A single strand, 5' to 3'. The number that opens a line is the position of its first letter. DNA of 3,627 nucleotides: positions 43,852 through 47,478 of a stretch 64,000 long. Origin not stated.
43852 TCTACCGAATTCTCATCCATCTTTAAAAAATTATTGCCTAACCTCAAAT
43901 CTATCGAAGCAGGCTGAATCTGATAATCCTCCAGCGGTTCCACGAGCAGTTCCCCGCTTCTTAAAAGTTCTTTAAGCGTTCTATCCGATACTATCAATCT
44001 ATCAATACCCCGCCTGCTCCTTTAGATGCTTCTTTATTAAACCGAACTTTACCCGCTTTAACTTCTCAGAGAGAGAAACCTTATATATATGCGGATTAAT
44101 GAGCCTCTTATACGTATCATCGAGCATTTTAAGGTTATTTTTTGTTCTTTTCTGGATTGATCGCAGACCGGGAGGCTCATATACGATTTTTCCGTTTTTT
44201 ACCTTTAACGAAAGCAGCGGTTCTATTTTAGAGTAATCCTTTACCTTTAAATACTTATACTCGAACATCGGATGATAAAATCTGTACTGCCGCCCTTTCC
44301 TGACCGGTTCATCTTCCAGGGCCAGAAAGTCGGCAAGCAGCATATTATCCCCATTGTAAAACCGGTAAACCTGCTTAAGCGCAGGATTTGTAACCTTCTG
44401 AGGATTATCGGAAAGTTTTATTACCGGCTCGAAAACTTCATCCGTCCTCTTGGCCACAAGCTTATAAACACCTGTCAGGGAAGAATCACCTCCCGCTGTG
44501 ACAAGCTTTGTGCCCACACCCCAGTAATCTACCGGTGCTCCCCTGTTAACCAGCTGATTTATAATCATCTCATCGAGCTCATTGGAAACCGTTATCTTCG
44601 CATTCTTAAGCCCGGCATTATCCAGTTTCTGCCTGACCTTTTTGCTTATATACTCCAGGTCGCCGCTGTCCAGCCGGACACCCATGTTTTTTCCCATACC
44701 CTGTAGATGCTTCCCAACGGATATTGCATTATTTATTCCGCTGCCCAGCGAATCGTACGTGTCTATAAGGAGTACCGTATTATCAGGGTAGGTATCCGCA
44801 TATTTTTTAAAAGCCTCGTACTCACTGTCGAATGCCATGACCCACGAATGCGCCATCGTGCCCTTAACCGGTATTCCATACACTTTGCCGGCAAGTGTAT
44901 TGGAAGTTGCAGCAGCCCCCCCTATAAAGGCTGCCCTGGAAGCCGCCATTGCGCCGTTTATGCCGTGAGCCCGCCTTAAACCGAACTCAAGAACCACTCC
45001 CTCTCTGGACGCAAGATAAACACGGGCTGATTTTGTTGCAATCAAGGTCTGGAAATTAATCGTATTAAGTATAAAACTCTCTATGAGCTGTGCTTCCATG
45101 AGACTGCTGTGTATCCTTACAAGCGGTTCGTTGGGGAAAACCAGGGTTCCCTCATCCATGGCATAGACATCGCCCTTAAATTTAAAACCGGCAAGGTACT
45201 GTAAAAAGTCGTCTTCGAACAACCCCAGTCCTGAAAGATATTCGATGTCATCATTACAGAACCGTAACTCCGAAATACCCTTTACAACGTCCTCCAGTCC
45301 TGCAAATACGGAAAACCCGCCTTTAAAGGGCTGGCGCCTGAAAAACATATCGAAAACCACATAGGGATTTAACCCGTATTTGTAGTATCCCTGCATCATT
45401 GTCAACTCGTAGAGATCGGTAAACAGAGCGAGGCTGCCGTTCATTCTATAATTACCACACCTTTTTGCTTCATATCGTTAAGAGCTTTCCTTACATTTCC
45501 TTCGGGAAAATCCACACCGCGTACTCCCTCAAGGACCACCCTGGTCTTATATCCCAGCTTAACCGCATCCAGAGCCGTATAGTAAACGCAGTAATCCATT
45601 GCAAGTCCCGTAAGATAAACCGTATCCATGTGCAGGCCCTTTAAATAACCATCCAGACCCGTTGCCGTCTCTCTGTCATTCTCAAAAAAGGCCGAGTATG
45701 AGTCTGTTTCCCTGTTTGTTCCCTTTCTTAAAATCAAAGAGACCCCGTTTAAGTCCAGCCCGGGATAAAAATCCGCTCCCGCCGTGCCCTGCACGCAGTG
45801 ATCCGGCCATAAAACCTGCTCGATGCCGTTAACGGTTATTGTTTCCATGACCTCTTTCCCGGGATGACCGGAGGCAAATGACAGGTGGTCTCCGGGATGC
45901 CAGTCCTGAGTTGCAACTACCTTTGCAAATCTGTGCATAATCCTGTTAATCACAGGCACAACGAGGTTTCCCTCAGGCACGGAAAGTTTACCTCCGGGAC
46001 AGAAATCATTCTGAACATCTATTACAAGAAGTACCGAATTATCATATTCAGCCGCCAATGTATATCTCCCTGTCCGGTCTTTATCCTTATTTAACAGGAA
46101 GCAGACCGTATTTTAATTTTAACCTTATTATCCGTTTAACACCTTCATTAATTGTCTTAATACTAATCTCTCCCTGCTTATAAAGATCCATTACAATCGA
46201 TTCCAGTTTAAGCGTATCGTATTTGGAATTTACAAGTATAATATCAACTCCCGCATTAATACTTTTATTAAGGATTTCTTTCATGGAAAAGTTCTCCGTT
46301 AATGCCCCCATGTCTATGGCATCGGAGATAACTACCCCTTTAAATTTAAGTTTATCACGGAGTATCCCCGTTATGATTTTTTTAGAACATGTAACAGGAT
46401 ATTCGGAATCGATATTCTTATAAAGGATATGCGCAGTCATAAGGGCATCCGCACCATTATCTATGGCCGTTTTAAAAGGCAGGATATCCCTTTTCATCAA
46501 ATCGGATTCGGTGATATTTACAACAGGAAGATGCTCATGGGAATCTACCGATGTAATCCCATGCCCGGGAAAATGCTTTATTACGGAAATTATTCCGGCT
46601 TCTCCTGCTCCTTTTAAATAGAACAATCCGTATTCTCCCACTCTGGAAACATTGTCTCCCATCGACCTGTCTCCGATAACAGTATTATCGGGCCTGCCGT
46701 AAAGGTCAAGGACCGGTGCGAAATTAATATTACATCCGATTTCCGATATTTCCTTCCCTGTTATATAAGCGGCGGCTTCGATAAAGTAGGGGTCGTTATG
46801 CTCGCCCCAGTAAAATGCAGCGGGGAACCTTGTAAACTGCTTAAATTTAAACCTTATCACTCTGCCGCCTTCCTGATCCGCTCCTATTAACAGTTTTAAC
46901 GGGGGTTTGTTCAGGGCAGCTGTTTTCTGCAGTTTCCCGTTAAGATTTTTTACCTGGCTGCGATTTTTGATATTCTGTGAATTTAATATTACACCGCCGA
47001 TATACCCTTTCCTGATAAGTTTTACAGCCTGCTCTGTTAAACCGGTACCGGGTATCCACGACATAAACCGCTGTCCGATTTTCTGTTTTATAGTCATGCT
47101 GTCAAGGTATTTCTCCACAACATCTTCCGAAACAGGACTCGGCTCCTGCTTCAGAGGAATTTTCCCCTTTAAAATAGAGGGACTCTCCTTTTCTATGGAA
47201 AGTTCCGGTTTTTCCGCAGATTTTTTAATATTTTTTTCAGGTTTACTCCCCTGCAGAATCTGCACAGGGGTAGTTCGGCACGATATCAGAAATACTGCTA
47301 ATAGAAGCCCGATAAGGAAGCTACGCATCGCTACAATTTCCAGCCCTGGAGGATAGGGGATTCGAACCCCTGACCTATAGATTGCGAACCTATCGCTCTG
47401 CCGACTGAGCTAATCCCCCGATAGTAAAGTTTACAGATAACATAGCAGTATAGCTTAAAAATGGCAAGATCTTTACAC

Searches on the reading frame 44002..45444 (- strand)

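Call 50: search_protein_families(library=pfam, proteins=[window:44002-45444:-], max_evalue=0.00001)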
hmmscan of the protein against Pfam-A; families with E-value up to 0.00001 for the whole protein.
window:44002-45444:- (480 aa): 3 families
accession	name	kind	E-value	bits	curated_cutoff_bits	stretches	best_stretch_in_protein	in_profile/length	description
PF17767.7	NAPRTase_N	-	5.6e-38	130.5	32.6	1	7-130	1-125/125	Nicotinate phosphoribosyltransferase (NAPRTase) N-terminal domain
PF17956.6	NAPRTase_C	-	1.9e-31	109.2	23.3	1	357-466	2-111/111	Nicotinate phosphoribosyltransferase C-terminal domain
PF04095.22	NAPRTase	-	1.7e-07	31.6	20.8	1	153-353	5-224/239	Nicotinate phosphoribosyltransferase (NAPRTase) family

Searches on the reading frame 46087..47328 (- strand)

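Call 50: search_protein_families(library=pfam, proteins=[window:46087-47328:-], max_evalue=0.00001)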
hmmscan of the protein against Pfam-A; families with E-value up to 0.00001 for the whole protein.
window:46087-47328:- (413 aa): 1 family
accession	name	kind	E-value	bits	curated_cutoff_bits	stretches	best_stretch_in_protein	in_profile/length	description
PF00933.27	Glyco_hydro_3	-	5.8e-79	266.2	27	1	79-403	1-316/316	Glycosyl hydrolase family 3 N terminal domain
